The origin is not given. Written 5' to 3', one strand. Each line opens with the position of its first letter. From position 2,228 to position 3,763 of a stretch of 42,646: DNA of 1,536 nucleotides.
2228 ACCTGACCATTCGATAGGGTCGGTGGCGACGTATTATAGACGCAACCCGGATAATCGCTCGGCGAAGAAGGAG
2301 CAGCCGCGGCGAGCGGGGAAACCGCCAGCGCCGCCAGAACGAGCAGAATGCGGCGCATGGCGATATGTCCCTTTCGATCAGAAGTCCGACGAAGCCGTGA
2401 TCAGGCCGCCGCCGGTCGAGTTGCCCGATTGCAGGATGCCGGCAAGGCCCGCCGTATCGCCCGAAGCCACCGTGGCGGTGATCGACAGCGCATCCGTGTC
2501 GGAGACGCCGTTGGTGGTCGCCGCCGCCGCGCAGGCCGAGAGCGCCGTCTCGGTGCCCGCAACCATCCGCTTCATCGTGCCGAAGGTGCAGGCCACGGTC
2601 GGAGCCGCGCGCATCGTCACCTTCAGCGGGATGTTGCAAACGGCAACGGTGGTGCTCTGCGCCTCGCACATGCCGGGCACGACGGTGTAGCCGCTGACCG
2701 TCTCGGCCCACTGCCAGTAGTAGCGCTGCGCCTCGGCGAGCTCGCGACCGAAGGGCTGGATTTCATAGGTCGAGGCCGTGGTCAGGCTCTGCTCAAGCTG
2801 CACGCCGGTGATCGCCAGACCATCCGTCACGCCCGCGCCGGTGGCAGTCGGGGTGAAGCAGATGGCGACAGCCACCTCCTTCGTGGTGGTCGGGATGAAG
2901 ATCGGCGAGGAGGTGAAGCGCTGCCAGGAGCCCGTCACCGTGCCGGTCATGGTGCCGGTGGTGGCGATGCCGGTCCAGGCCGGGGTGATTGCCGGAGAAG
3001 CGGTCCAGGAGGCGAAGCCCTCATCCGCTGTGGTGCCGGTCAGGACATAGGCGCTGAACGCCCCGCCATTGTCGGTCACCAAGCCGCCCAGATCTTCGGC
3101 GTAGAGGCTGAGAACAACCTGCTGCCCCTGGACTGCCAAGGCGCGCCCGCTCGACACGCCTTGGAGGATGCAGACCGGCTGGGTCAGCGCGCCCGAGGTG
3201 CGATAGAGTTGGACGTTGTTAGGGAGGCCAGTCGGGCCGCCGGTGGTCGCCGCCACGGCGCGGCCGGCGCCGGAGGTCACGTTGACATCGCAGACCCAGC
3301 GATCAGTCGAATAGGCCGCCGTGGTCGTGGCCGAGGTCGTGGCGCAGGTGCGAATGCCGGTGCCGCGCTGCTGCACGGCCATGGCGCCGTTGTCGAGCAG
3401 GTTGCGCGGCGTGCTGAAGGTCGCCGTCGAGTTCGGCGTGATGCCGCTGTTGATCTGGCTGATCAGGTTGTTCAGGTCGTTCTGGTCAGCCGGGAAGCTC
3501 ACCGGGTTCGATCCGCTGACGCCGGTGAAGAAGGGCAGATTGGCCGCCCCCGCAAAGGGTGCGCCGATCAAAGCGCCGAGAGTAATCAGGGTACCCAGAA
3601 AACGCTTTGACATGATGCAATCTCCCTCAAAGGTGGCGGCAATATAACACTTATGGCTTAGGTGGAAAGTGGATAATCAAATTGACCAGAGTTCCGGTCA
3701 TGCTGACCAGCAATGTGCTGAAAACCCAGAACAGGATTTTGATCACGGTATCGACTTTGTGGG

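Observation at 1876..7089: Three fibre-region proteins in a row have Sec-type signal peptides, with a tail-anchored membrane protein among them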

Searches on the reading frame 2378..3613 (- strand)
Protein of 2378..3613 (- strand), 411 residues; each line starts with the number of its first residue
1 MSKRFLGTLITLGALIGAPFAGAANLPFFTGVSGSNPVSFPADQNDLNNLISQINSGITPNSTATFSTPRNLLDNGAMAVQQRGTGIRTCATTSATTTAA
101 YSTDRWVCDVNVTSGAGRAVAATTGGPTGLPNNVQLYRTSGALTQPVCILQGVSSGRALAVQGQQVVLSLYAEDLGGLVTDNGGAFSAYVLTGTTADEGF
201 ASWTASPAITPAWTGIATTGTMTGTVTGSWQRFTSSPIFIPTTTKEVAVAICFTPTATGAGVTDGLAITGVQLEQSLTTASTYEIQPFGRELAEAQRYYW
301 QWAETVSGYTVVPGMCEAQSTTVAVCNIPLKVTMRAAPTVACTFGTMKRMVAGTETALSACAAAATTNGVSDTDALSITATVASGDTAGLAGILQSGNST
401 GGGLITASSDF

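Call 6: search_protein_families(library=pfam, proteins=[window:2378-3613:-], max_evalue=0.01)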
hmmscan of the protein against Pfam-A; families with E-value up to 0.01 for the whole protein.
window:2378-3613:- (411 aa): 0 families

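Call 7: search_protein_families(library=phrogs, proteins=[window:2378-3613:-], max_evalue=0.01)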
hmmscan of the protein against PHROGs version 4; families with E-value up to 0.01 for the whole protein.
window:2378-3613:- (411 aa): 1 family
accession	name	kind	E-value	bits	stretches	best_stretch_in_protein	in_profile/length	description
phrog_28838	-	unknown function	1.6e-07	31.3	2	223-369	497-639/661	-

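Call 17: search_dna_similar(query=window:2378-3613:-, collection=phages, mode=protein, max_rows=20, max_evalue=0.001)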
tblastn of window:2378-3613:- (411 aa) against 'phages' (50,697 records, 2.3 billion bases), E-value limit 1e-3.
Records with a match: 1; places in all: 1; records where one place covers at least 80% of the query: 0.
Best place of each record, by identity: <60% 1.
By first word of the organism name: Caudoviricetes 1.
By host as written in the record: - 1.
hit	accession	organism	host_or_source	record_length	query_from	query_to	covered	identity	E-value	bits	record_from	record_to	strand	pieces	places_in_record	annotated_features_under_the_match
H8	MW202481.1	Caudoviricetes sp.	Manatee Spring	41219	268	411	35%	34.9%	2e-5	53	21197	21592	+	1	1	tail fiber protein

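Call 20: find_homologous_proteins(query=window:2378-3613:-, max_evalue=0.001)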
Query window:2378-3613:- (411 aa): 459 proteins with E <= 0.001 among 8000 candidates; the best 120 are listed.
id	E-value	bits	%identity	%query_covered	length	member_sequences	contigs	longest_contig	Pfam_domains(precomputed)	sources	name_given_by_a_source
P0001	3.5e-258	874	100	100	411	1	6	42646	-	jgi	jgi:hypothetical protein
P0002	8.3e-133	461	60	95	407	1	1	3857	-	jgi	jgi:hypothetical protein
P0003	1.6e-131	457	58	100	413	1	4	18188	-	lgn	-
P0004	2.3e-120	420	57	94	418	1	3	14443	-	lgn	-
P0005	2.7e-117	410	58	89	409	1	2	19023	-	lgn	-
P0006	2.0e-116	407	61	83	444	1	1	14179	-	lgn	-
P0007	2.2e-116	407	56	89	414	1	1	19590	-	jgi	jgi:hypothetical protein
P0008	2.8e-116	407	62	83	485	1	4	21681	-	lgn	-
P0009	4.4e-116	406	61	84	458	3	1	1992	-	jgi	jgi:hypothetical protein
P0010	8.7e-116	405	58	91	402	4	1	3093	-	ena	-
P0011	2.3e-115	404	54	100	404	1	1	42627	-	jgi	jgi:hypothetical protein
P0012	2.8e-115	403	59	91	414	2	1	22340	-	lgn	-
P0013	1.5e-114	401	53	100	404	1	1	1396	-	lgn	-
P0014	1.8e-114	401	59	87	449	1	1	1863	-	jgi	jgi:hypothetical protein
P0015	6.6e-111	389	58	89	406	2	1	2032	-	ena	-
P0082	3.5e-78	281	44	100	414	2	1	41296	-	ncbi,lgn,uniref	ncbi:hypothetical protein [Acidocella sp.]|uniref:hypothetical protein n=1 Tax=Acidocella sp. TaxID=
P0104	1.2e-76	276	43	100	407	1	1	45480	-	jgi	jgi:hypothetical protein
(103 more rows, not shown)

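Call 25: find_encoding_contigs(protein=P0082, flank=10000, max_places=2)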
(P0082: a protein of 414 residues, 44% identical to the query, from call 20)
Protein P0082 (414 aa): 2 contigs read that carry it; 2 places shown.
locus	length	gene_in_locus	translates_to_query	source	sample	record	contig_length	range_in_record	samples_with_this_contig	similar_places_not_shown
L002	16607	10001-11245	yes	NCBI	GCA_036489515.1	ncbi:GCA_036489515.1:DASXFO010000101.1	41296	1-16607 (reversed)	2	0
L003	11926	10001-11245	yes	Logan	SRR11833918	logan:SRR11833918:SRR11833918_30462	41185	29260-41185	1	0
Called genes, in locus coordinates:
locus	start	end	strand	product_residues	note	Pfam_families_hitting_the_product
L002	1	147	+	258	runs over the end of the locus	-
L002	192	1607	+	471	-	-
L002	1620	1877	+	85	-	-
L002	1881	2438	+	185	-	-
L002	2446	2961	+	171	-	-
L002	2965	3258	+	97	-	-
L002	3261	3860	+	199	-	-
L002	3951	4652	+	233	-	PF24175:SU10_adaptor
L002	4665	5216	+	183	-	-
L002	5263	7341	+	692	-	-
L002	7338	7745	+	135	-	-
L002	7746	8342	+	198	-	-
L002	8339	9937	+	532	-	-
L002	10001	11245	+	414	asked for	-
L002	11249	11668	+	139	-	-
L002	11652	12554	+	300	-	-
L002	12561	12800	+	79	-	-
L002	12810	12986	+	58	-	-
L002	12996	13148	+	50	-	-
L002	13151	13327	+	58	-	-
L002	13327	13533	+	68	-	PF20106:DUF6496 (weak)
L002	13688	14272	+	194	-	PF05118:Asp_Arg_Hydrox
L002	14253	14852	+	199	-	-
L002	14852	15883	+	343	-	-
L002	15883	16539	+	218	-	PF00145:DNA_methylase (weak)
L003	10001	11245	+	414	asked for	-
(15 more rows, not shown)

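Call 26: find_encoding_contigs(protein=P0104, flank=10000, max_places=2)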
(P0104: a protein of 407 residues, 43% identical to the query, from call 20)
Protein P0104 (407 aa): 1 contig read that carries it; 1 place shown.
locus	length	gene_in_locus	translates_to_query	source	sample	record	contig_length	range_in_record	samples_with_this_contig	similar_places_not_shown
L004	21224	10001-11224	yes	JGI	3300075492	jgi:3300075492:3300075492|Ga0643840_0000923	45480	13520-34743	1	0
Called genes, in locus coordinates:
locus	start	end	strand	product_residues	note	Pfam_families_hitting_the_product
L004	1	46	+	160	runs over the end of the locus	PF13539:Peptidase_M15_4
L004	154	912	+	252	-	-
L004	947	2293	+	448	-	-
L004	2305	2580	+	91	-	-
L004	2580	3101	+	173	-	-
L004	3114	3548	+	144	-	-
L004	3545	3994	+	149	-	-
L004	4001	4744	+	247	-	PF24175:SU10_adaptor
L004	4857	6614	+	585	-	-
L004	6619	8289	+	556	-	-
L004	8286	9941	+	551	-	-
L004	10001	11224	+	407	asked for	-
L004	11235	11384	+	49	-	-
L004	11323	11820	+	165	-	-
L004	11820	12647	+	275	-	-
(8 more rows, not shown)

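Call 34: search_solved_structures(query=A1, max_evalue=1, show_alignments=2)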
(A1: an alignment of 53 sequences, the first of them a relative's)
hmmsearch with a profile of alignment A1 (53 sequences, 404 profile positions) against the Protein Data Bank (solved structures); distinct sequences matched with E-value up to 1: 0.

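Call 44: predict_structure(alignment_id=A1)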
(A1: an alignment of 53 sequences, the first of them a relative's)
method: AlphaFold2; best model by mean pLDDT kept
length: 411 residues; sequences in the alignment: 53
mean_pLDDT: 82.5   pTM: 0.77
mean pLDDT of the five models: 82.5, 82.4, 81.8, 80.6, 79.6
residues with pLDDT >= 90: 206; 70-90: 123; 50-70: 55; < 50: 27
segments of 3 or more residues with pLDDT < 50: 17-24, 35-37, 64-66, 204-210
pLDDT, mean of each block of 10 residues (from residue 1): 61 55 51 49 66 68 57 92 89 73 85 80 85 92 86 90 95 94 95 84 49 73 96 96 93 86 94 89 91 92 83 89 94 92 91 90 81 94 87 87 88 59
secondary structure, 60 per line:
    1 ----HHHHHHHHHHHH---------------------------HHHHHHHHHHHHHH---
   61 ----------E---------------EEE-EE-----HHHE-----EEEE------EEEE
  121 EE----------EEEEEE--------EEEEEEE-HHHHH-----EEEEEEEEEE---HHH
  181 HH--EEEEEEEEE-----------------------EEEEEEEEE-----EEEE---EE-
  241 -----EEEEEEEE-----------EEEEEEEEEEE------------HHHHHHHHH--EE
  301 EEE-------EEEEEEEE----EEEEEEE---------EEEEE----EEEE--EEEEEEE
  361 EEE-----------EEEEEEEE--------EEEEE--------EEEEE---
elements in order: H5-16 H44-57 E87-89 E107-110 E117-122 E133-138 E147-153 H155-159 E165-174 H178-182 E185-193 E217-225 E231-234 E246-253 E265-275 H288-296 E299-303 E311-318 E323-329 E339-343 E348-351 E354-363 E375-382 E391-395 E404-408

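Call 46: fold_search(model_id=the predicted structure, library=pdb)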
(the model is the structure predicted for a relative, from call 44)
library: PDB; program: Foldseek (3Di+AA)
matches with E <= 10: 950; with E <= 0.001: 41
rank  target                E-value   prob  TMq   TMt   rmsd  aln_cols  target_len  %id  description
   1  6tfj_A                1.6e-06  1.00  0.26  0.15  23.2       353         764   11  Vip3Aa protoxin structure (released 2020-08-12)
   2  6qep                  6.3e-06  1.00  0.24  0.08  17.2       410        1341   11  EngBF DARPin Fusion 4b H14 (released 2019-11-06)
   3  4gwm_B                1.5e-05  1.00  0.25  0.19  19.2       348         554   11  Crystal structure of human promeprin beta (released 2012-09-19)
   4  7uae_A                1.5e-05  1.00  0.24  0.19  19.4       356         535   10  Human meprin alpha (active state) (released 2022-11-02)
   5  4gwm_A                1.6e-05  1.00  0.29  0.22  19.3       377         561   10  Crystal structure of human promeprin beta (released 2012-09-19)
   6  9euf_8                1.6e-05  1.00  0.31  0.21  21.9       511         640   12  Cryo-EM structure of Staphylococcus aureus bacteriophage phi812 baseplate in the pre-contraction state - complete (released 2025-04-09)
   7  1h6y_A                2.8e-05  1.00  0.27  0.62   5.5       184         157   13  The role of conserved amino acids in the cleft of the C-terminal family 22 carbohydrate binding module of Clostridium  (released 2002-06-27)
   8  7vnn_A                2.9e-05  1.00  0.21  0.14  24.2       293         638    9  Complex structure of Clostridioides difficile enzymatic component (CDTa) and binding component (CDTb) pore with long s (released 2022-10-26)
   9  7uac_H                2.9e-05  0.99  0.24  0.19  19.0       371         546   10  Human pro-meprin alpha (zymogen state) (released 2022-11-02)
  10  2rj2                  3.3e-05  1.00  0.28  0.53   4.8       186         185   10  Crystal Structure of the Sugar Recognizing SCF Ubiquitin Ligase at 1.7 Resolution (released 2008-10-14)
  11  8zuh_C                3.5e-05  1.00  0.27  0.42   7.7       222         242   12  Crystal structure of bovine Fbs2/Skp1/Man3GlcNAc2 complex (released 2024-09-04)
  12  6sh9_B                4.3e-05  1.00  0.25  0.08  17.1       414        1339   11  EngBF DARPin Fusion 4b D12 (released 2019-11-06)
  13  6qfo                  6.4e-05  0.99  0.24  0.08  17.0       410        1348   11  EngBF DARPin Fusion 9b 3G124 (released 2019-11-06)
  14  1dyo_A                8.4e-05  1.00  0.27  0.62   5.2       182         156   13  Xylan-Binding Domain from CBM 22, formally x6b domain (released 2000-07-04)
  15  1umh                  9.4e-05  1.00  0.27  0.52   5.3       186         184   11  Structural basis of sugar-recognizing ubiquitin ligase (released 2004-04-06)
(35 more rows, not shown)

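Call 49: find_related_loci(query=A1, collection=viral_contigs, flank=10000)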
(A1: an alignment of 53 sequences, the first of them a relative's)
Query A1 (411 aa) in viral_contigs; peptide patterns used: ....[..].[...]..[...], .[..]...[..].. (x = any residue, [..] = any of these).
82 stretches matched a pattern; 57 encode a relative of the query (tblastn E <= 1e-3); 55 distinct loci.
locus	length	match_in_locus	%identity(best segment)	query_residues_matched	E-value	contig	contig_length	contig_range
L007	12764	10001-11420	51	1-411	7e-114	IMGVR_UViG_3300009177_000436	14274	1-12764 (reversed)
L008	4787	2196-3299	54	47-411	2e-113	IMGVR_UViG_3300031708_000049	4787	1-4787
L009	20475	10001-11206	45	1-411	3e-83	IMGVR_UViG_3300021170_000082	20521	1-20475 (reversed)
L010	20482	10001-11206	45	1-411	3e-83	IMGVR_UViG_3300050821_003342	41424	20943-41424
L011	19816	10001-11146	45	26-411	8e-82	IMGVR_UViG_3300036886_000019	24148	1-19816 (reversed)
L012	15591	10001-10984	47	8-339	2e-79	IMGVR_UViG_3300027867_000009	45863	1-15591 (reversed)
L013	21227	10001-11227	44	3-411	9e-79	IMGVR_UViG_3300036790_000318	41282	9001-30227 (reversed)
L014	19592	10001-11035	46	1-345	3e-78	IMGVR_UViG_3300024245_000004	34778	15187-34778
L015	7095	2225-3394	46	21-411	1e-76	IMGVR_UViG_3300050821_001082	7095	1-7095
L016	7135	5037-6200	42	25-411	6e-76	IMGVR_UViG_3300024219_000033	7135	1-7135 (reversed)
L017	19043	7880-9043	42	25-411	6e-76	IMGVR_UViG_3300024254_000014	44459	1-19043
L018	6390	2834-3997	42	25-411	4e-75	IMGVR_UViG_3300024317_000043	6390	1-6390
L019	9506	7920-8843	50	39-345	5e-75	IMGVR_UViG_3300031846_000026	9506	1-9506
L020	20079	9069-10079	45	66-401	8e-75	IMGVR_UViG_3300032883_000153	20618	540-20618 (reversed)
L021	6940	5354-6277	50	39-345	5e-75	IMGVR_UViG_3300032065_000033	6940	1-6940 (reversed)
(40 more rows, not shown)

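Call 56: find_related_loci(query=A1, collection=genome_contigs, flank=10000)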
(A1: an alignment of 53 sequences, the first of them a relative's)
Query A1 (411 aa) in genome_contigs; peptide patterns used: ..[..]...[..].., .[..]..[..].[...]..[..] (x = any residue, [..] = any of these).
80 stretches matched a pattern; 1 encode a relative of the query (tblastn E <= 1e-3); 1 distinct loci.
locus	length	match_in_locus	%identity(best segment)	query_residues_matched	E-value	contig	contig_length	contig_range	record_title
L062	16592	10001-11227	44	3-411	2e-80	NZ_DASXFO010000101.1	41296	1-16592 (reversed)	MAG: Acidocella sp. isolate SMAG_U5140 k141_3272822, whole genome shotgun sequence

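Call 68: search_protein_families(library=pfam, proteins=[L002:12561-12800:+], max_evalue=5)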
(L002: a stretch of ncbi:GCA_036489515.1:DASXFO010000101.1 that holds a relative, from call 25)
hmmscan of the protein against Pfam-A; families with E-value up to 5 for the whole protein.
L002:12561-12800:+ (79 aa): 2 families
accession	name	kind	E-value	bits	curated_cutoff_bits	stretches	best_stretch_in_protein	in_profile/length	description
PF23831.1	DUF7201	-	0.00099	19.3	27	1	13-66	64-117/142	Coiled-coil region of unknown function (DUF7201)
PF08919.15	F_actin_bind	-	0.2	12.2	23.6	1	9-47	67-108/112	F-actin binding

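Call 84: fold_search(model_id=the predicted structure, library=viral)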
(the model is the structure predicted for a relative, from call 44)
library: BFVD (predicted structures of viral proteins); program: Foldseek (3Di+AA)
matches with E <= 10: 1371; with E <= 0.001: 254
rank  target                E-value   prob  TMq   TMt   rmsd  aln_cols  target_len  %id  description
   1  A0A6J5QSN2            3.3e-27  1.00  0.71  0.58   3.3       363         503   27  Carbohydrate-binding, CenC-like [uncultured Caudovirales phage]
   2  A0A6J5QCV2            1.6e-26  1.00  0.69  0.61   3.8       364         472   26  Bacteriophage lambda, Stf, side tail fibre-repeat-2 [uncultured Caudovirales phage]
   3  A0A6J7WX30            1.0e-24  1.00  0.65  0.65   4.2       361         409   22  Uncharacterized protein [uncultured Caudovirales phage]
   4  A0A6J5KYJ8            6.7e-24  1.00  0.68  0.49   7.4       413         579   20  Uncharacterized protein [uncultured Caudovirales phage]
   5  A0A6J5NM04            3.0e-23  1.00  0.63  0.63  16.8       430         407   23  Uncharacterized protein [uncultured Caudovirales phage]
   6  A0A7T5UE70            1.2e-21  1.00  0.58  0.58  17.3       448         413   16  (no name in the UniProt tables at hand)
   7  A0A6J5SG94            2.8e-21  1.00  0.65  0.47  11.2       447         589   19  Uncharacterized protein [uncultured Caudovirales phage]
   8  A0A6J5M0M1            5.7e-21  1.00  0.59  0.45  11.0       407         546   18  Tail fiber protein [uncultured Caudovirales phage]
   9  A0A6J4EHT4            1.6e-20  1.00  0.58  0.53   8.0       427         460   20  (no name in the UniProt tables at hand)
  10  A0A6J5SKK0            3.5e-20  1.00  0.57  0.27   7.5       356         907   23  Uncharacterized protein [uncultured Caudovirales phage]
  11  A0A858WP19            6.2e-20  1.00  0.61  0.69   5.6       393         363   18  Putative tail fiber protein [Xanthomonas phage FoX4]
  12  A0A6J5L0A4            1.3e-19  1.00  0.61  0.29   7.9       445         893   18  Tail fiber protein [uncultured Caudovirales phage]
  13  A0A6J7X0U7            7.4e-19  1.00  0.62  0.70   8.5       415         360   22  Carbohydrate-binding, CenC-like [uncultured Caudovirales phage]
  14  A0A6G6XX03            1.4e-18  1.00  0.56  0.40  10.4       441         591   16  (no name in the UniProt tables at hand)
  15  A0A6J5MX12            1.6e-18  1.00  0.58  0.58   5.2       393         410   22  Uncharacterized protein [uncultured Caudovirales phage]
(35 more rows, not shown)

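Call 85: get_annotated_region(hit=H8, flank=7000)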
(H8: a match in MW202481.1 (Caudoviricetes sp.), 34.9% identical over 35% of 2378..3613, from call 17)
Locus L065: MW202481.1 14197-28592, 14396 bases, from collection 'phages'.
description: Podoviridae sp. isolate ctXG6705, complete genome.
organism: Caudoviricetes sp. (NCBI taxid 2832643)
taxonomy: Viruses; Duplodnaviria; Heunggongvirae; Uroviricota; Caudoviricetes
host: -; source: Manatee Spring; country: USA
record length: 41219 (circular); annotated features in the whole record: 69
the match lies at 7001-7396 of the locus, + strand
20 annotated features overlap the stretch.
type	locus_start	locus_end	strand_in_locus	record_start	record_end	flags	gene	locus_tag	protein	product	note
CDS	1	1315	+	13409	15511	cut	-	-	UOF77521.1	head to tail connecting protein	-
CDS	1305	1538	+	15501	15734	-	-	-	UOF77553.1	hypothetical protein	-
CDS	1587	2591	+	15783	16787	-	-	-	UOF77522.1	scaffolding protein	-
CDS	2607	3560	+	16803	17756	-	-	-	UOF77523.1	major capsid protein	-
CDS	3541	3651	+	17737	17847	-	-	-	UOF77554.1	hypothetical protein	-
CDS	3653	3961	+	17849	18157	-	-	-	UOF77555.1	hypothetical protein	-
CDS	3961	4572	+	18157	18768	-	-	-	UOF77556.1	hypothetical protein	-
CDS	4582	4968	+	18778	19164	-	-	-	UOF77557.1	hypothetical protein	-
CDS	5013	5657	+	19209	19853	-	-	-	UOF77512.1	hnh endonuclease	-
CDS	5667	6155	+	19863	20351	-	-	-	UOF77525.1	tail fiber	-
CDS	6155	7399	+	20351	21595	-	-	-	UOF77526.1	tail fiber protein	-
CDS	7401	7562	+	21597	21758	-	-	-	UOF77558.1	hypothetical protein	-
CDS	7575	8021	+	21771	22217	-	-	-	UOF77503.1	putative tail fiber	-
CDS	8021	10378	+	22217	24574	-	-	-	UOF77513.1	concanavalin A-like lectin/glucanase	-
CDS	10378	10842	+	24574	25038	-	-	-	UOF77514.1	hnhc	-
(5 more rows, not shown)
